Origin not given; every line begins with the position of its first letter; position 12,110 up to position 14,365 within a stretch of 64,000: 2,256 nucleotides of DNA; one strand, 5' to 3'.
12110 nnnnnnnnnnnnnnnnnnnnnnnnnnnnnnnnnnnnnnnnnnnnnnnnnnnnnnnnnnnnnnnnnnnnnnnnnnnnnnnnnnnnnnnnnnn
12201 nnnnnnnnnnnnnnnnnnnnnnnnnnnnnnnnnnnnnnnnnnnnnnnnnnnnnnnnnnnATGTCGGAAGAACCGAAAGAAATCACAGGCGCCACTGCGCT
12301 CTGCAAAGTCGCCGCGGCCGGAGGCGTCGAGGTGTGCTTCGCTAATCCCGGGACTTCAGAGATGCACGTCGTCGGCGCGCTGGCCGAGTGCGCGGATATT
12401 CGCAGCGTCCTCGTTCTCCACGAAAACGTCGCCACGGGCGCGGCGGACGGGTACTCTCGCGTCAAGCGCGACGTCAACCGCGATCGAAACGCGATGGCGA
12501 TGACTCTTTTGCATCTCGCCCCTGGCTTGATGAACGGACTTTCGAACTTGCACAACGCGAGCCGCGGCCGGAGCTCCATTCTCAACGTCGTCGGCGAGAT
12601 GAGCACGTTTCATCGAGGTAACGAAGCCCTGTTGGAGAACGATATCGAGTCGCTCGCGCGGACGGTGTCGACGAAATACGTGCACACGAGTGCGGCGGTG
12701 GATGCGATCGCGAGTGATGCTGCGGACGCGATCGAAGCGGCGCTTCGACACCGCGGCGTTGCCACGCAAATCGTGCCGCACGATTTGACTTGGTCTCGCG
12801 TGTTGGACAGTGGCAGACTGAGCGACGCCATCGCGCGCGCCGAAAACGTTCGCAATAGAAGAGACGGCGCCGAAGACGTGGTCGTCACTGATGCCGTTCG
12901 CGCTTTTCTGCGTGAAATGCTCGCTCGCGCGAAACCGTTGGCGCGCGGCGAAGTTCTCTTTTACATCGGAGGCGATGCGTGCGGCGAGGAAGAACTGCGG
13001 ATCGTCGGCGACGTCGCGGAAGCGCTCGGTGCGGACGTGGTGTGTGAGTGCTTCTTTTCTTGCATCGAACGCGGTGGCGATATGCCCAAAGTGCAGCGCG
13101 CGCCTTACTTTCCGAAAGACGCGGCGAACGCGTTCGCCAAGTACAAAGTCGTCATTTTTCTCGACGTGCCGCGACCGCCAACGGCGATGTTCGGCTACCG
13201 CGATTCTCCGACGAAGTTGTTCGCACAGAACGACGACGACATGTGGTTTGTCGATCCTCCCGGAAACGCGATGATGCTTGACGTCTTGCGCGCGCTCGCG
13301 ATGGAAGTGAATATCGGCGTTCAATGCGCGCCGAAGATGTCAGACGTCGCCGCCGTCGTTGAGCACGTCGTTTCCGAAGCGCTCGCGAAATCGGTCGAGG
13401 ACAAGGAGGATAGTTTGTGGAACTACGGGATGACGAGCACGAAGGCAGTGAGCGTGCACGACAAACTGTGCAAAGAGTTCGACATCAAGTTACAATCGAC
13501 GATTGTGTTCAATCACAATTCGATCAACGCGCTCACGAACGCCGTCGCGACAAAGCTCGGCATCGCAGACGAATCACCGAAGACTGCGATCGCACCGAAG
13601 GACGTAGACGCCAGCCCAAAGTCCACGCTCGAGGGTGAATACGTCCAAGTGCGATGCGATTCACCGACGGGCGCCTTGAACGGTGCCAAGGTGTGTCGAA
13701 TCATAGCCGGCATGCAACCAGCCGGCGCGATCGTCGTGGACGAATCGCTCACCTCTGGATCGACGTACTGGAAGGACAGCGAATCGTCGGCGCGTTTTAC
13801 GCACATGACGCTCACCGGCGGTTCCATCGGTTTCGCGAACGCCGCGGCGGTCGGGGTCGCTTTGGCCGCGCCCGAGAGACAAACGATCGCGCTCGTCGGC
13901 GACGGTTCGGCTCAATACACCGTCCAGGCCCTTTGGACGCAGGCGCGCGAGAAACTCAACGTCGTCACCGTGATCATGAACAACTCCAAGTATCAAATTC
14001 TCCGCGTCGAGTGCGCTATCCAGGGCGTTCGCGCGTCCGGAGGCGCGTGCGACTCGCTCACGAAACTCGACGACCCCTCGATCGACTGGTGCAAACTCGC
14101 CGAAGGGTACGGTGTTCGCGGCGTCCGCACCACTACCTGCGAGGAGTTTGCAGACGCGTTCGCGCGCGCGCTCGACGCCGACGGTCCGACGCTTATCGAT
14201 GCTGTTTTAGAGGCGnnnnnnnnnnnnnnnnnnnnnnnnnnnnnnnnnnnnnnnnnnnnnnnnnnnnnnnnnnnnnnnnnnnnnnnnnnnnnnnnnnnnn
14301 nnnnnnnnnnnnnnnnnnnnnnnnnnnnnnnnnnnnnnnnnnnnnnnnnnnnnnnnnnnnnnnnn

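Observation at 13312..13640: Acetolactate-synthase-family TPP enzyme carrying an internal carrier-protein (PP-binding)-like domain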

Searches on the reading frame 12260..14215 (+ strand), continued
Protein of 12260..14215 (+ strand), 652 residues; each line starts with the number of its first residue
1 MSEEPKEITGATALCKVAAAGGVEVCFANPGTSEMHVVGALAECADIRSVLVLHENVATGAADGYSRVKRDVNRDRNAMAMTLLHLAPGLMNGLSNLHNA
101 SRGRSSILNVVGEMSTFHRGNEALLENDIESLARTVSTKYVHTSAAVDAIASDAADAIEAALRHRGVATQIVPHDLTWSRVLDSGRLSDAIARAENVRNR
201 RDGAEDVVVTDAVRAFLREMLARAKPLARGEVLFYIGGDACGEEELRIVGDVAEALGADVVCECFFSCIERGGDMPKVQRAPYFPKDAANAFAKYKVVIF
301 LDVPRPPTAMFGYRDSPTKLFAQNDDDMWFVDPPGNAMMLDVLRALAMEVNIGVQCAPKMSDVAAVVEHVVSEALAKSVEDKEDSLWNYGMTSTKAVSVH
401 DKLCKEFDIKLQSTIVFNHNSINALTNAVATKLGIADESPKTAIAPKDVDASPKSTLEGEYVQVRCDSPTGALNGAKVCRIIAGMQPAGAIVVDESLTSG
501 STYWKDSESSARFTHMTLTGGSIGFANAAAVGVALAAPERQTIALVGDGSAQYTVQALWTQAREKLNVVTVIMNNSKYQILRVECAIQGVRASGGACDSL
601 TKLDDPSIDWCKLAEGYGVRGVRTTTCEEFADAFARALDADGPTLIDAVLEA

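Call 74: search_protein_families(library=pfam, proteins=[P0361, P0362, P0363], max_evalue=0.0001)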
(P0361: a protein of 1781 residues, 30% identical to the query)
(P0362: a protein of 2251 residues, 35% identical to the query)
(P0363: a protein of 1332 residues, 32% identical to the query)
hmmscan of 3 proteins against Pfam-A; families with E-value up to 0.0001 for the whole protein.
P0361 (1781 aa): 5 families
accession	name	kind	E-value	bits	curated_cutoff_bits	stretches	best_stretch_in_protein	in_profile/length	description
PF00501.34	AMP-binding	-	1.9e-52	178.8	29.9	1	565-929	17-384/384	AMP-binding enzyme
PF02775.26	TPP_enzyme_C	-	3.9e-26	92.1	21.9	1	371-500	24-150/151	Thiamine pyrophosphate enzyme, C-terminal TPP binding domain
PF02776.23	TPP_enzyme_N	-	3.9e-24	85.2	26.8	1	3-111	1-110/119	Thiamine pyrophosphate enzyme, N-terminal TPP binding domain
PF00550.31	PP-binding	-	8.3e-13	48.8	20.8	1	1092-1150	7-67/67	Phosphopantetheine attachment site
PF13193.12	AMP-binding_C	-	1.3e-12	48.9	24.5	1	977-1052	1-76/76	AMP-binding enzyme C-terminal domain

P0362 (2251 aa): 11 families
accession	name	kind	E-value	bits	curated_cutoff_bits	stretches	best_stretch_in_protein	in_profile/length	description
PF00501.34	AMP-binding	-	1.2e-67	228.8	29.9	1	578-939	8-384/384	AMP-binding enzyme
PF08659.16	KR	-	6.3e-48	163.5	22.6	1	1291-1472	2-180/180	KR domain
PF02776.23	TPP_enzyme_N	-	1.7e-26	92.8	26.8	1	14-117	2-106/119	Thiamine pyrophosphate enzyme, N-terminal TPP binding domain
PF03959.19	FSH1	-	1.2e-24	87.6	21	1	1662-1861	4-203/211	Serine hydrolase (FSH1)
PF02775.26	TPP_enzyme_C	-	3.6e-22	79.2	21.9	1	400-529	26-150/151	Thiamine pyrophosphate enzyme, C-terminal TPP binding domain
PF13193.12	AMP-binding_C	-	5.1e-18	66.2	24.5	1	990-1065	1-76/76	AMP-binding enzyme C-terminal domain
PF00550.31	PP-binding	-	3.4e-16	59.7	20.8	2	1918-1969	14-65/67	Phosphopantetheine attachment site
PF00106.31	adh_short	-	8.7e-09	35.6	26.6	1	1293-1453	4-161/195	short chain dehydrogenase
PF00583.31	Acetyltransf_1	-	1.6e-06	28.8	20.7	1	2141-2228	31-115/116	Acetyltransferase (GNAT) family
PF13561.12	adh_short_C2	-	2.4e-06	27.7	27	1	1332-1452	34-154/236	Enoyl-(Acyl carrier protein) reductase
PF16363.11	GDP_Man_Dehyd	-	1.2e-05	25.4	27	1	1294-1436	2-136/332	GDP-mannose 4,6 dehydratase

P0363 (1332 aa): 4 families
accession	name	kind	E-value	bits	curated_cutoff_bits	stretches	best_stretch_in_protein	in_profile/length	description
PF00501.34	AMP-binding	-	6.6e-69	233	29.9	1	592-1001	3-384/384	AMP-binding enzyme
PF02775.26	TPP_enzyme_C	-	2.6e-23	82.9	21.9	1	407-539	26-151/151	Thiamine pyrophosphate enzyme, C-terminal TPP binding domain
PF02776.23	TPP_enzyme_N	-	3.3e-20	72.5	26.8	1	6-115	2-111/119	Thiamine pyrophosphate enzyme, N-terminal TPP binding domain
PF13193.12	AMP-binding_C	-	3.6e-18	66.7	24.5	1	1054-1144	1-76/76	AMP-binding enzyme C-terminal domain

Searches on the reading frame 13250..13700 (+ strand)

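Call 3: search_protein_families(library=pfam, proteins=[window:13250-13700:+], max_evalue=10)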
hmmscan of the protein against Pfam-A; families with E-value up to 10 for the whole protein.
window:13250-13700:+ (150 aa): 2 families
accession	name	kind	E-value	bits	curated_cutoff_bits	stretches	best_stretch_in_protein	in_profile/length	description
PF00550.31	PP-binding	-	3e-07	31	20.8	1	39-98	5-66/67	Phosphopantetheine attachment site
PF23297.2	ACP_SdgA_C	-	0.0088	16.6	27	1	42-104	20-84/95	Highly reducing polyketide synthase sdgA, C-terminal ACP domain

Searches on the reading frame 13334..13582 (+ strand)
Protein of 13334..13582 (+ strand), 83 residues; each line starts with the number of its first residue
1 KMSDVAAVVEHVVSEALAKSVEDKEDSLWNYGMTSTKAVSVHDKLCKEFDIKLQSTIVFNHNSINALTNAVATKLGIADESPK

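Call 14: search_solved_structures(query=A3, max_evalue=1, show_alignments=3)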
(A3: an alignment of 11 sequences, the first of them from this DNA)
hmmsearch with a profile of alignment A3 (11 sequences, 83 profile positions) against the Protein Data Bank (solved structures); distinct sequences matched with E-value up to 1: 64 (the best 60 are shown).
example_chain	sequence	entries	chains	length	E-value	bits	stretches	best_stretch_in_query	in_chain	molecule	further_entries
6h0j_A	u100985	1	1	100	2.1e-06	31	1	15-73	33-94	Type I modular polyketide synthase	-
8cuy_A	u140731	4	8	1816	7.5e-06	29.2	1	8-72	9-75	Polyketide synthase PKS13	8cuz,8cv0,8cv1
7uk4_A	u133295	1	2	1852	7.8e-06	29.1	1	8-72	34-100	Polyketide synthase PKS13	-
2n98_A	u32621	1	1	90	1.4e-05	28.3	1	28-73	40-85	Acyl carrier protein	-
8in9_B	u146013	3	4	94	2.4e-05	27.6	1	7-75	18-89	Polyketide synthase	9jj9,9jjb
7m7j_B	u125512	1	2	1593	3.1e-05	27.3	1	23-78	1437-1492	EryAI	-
6d8i_A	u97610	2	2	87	3.3e-05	27.2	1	10-72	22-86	Polyketide synthase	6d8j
9f48_A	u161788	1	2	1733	3.6e-05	27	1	12-72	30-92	Polyketide synthase Pks13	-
7m7i_B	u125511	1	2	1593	3.9e-05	26.9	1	23-78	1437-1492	EryAI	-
6c4q_A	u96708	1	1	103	4.1e-05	26.8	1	10-72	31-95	Polyketide synthase Pks13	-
2gdw_A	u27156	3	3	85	5.4e-05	26.5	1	5-73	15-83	Tyrocidine synthetase III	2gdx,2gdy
1dny_A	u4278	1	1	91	5.9e-05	26.3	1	5-74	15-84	NON-RIBOSOMAL PEPTIDE SYNTHETASE PEPTIDYL CARRIER PROTEIN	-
7m7e_B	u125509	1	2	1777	6.1e-05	26.3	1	23-76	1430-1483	6-deoxyerythronolide-B synthase EryA2, modules 3 and 4,EryAI,6-deoxyerythronolide-B syntha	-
7m7f_B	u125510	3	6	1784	7.2e-05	26.1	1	23-76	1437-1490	EryAI,6-deoxyerythronolide-B synthase EryA3, modules 5 and 6 chimera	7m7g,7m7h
2afd_A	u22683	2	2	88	7.3e-05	26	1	22-70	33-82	protein Asl1650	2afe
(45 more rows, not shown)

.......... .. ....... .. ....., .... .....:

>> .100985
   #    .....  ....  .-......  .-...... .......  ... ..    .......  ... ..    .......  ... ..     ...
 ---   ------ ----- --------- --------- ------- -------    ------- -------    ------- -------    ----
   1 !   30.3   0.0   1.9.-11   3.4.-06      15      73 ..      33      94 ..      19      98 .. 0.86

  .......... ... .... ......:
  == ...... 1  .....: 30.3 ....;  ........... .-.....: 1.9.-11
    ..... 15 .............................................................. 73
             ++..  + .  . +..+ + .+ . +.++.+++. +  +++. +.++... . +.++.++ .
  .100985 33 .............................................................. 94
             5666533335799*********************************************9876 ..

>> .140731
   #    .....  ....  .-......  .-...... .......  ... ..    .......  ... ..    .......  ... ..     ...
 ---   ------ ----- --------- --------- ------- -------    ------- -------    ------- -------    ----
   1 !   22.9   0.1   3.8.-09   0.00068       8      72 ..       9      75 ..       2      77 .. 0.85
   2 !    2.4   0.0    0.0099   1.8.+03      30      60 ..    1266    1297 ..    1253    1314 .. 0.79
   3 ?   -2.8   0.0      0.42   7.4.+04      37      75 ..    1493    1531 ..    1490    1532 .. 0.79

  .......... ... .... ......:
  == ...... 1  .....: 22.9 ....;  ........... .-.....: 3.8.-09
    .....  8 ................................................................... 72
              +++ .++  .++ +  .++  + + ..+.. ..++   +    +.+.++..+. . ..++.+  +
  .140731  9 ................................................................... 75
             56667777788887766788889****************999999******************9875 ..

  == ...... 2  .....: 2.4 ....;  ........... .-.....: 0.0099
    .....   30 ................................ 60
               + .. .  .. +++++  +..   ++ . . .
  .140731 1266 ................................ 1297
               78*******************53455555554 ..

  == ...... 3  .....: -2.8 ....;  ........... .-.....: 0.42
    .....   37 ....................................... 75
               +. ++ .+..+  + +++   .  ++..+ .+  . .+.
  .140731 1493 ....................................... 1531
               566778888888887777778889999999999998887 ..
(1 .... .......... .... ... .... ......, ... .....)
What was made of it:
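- PDB profile hits are almost exclusively ACP or PCP (call 14). The carrier is PKS-like (call 14).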

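Call 15: search_protein_families(library=pfam, alignment_id=A3, max_evalue=0.1)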
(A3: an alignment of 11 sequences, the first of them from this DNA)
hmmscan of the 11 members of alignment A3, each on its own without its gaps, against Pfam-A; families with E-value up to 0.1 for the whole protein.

A. member 1, seq(83 aa): 2 families
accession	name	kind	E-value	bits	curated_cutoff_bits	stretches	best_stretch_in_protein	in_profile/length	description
PF00550.31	PP-binding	-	7.6e-08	32.9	20.8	1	11-71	5-67/67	Phosphopantetheine attachment site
PF23297.2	ACP_SdgA_C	-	0.0029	18.1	27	1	14-75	20-83/95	Highly reducing polyketide synthase sdgA, C-terminal ACP domain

B. families by the number of members that match (of 11 scanned): 6 families
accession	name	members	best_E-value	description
PF00550.31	PP-binding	11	5.9e-14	Phosphopantetheine attachment site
PF23297.2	ACP_SdgA_C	5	0.0019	Highly reducing polyketide synthase sdgA, C-terminal ACP domain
PF01361.26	Tautomerase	1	0.015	Tautomerase enzyme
PF24761.1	C2H2_ASCIZ_4th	1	0.044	ASCIZ forth C2H2 zinc finger domain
PF08766.16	DEK_C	1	0.087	DEK C terminal domain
PF25145.1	NfeD1b_N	1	0.098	NfeD1b, N-terminal domain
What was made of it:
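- On Carrier protein domain (Pfam PF00550 PP-binding / ACP-like superfamily): All 11 orthologue inserts match at E <= 0.1; best E 5.9e-14 (call 15).
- Checked: All 11 orthologue inserts match PF00550 at the search threshold (E <= 0.1; best E 5.9e-14) (call 15), so the hit is far beyond chance.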

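Call 20: find_homologous_proteins(query=A3, max_evalue=0.001)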
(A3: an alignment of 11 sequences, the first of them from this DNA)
Query A3 (11 sequences) (83 aa, profile of the alignment): 1 proteins with E <= 0.001 among 434 candidates.
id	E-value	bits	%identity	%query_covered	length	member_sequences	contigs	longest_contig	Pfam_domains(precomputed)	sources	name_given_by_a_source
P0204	1.9e-11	62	86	42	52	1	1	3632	-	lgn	-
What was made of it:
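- Tried and rejected: Searching the 5.8-billion-protein index with the insert profile returned only one 52-aa fragment (call 20).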

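Call 21: predict_structure(alignment_id=A3)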
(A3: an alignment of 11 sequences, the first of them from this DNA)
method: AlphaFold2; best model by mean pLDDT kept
length: 83 residues; sequences in the alignment: 11
mean_pLDDT: 85.9   pTM: 0.75
mean pLDDT of the five models: 85.9, 82.2, 82.0, 80.0, 78.9
residues with pLDDT >= 90: 34; 70-90: 43; 50-70: 3; < 50: 3
segments of 3 or more residues with pLDDT < 50: 81-83
pLDDT, mean of each block of 10 residues (from residue 1): 89 91 88 90 92 84 89 78 38
secondary structure, 60 per line:
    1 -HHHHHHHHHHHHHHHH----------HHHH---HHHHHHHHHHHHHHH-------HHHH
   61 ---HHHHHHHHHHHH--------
elements in order: H2-17 H28-31 H35-49 H57-60 H64-75
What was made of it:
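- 13328..13564 (+): Inserted acyl-carrier-protein-like domain (aa 357-435). AF2 pLDDT 85.9, four helices (call 21).
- On Carrier protein domain (Pfam PF00550 PP-binding / ACP-like superfamily): AF2 model pLDDT 85.9 with helices at 2-17, 35-49, 57-60 and 64-75 (call 21).
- AF2 model of the insert has pLDDT 85.9, with helix II starting at the invariant Ser (call 21).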

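Call 23: fold_search(model_id=the predicted structure, library=pdb)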
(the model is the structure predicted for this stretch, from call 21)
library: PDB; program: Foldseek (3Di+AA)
matches with E <= 10: 405; with E <= 0.001: 2
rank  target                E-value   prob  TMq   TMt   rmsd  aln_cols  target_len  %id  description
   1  8cjh_E                4.1e-04  1.00  0.77  0.81   1.3        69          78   23  Architecture of a PKS-NRPS hybrid megaenzyme involved in the biosynthesis of the genotoxin colibactin (released 2023-04-26)
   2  4neo                  4.4e-04  1.00  0.82  0.82   1.4        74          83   14  Structure of BlmI, a type-II acyl-carrier-protein from Streptomyces verticillus involved in bleomycin biosynthesis (released 2014-01-29)
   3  4hkg_A                1.1e-03  1.00  0.80  0.83   1.6        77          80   23  Crystal Structure of Free-Standing Peptidyl Carrier Protein from Uncharacterized Acinetobacter baumannii Secondary Met (released 2013-10-30)
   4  4mrt_C                1.2e-03  1.00  0.75  0.81   1.4        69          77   25  Structure of the Phosphopantetheine Transferase Sfp in Complex with Coenzyme A and a Peptidyl Carrier Protein (released 2014-04-23)
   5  2liu_MODEL_1_A        1.3e-03  1.00  0.83  0.70   1.5        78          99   17  NMR structure of holo-ACPI domain from CurA module from Lyngbya majuscula (released 2011-12-14)
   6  6sm4_A                1.3e-03  1.00  0.77  0.81   1.8        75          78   19  AntF (apo): type II PKS acyl-carrier protein (released 2020-05-27)
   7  6h0j_MODEL_1_A        1.4e-03  1.00  0.69  0.59   2.7        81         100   22  A1-type ACP domain from module 5 of MLSA1 (released 2019-03-06)
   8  4pxh_D                1.6e-03  1.00  0.72  0.80   1.5        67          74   21  Structure of P450sky (CYP163B3), a cytochrome P450 from skyllamycin biosynthesis in complex with a peptidyl carrier pr (released 2014-07-23)
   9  8ahq_C                1.8e-03  1.00  0.78  0.83   1.4        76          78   21  VirD/holo-ACP5b of Streptomyces virginiae complex (released 2023-03-15)
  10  4pwv_B                1.9e-03  1.00  0.74  0.81   1.5        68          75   20  Structure of P450sky (CYP163B3), a cytochrome P450 from skyllamycin biosynthesis in complex with a peptidyl carrier pr (released 2014-07-23)
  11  4ca3_MODEL_1_A        1.9e-03  1.00  0.77  0.73   1.7        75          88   21  SOLUTION STRUCTURE OF STREPTOMYCES VIRGINIAE VIRA ACP5B (released 2014-06-04)
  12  6rcx_B                2.1e-03  1.00  0.80  0.88   1.4        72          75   17  Mycobacterial 4'-phosphopantetheinyl transferase PptAb in complex with the ACP domain of PpsC. (released 2020-04-15)
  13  7vrs_C                2.1e-03  1.00  0.78  0.76   1.9        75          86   27  The complex of Acyltransferase and Acyl Carrier Protein Domains from module 9 of Salinomycin Polyketide Synthase (released 2022-06-08)
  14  7s6b_E                2.2e-03  1.00  0.81  0.78   3.4        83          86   17  Crystal structure of modular polyketide synthase apo-Lsd14 from the Lasalocid biosynthesis pathway, trapped in the tra (released 2021-11-03)
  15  8qzi_E                2.8e-03  1.00  0.83  0.80   1.5        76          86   17  Crystal structure of PptT-ACP from Mycobacterium tuberculosis (released 2024-06-19)
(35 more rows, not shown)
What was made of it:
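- On Carrier protein domain (Pfam PF00550 PP-binding / ACP-like superfamily): Foldseek top 50 are all ACP or PCP; best matches have TM about 0.8 and rmsd 1.3-1.8 Å (call 23).
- The top 50 Foldseek hits are all carrier proteins, TM about 0.7-0.83 (call 23).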
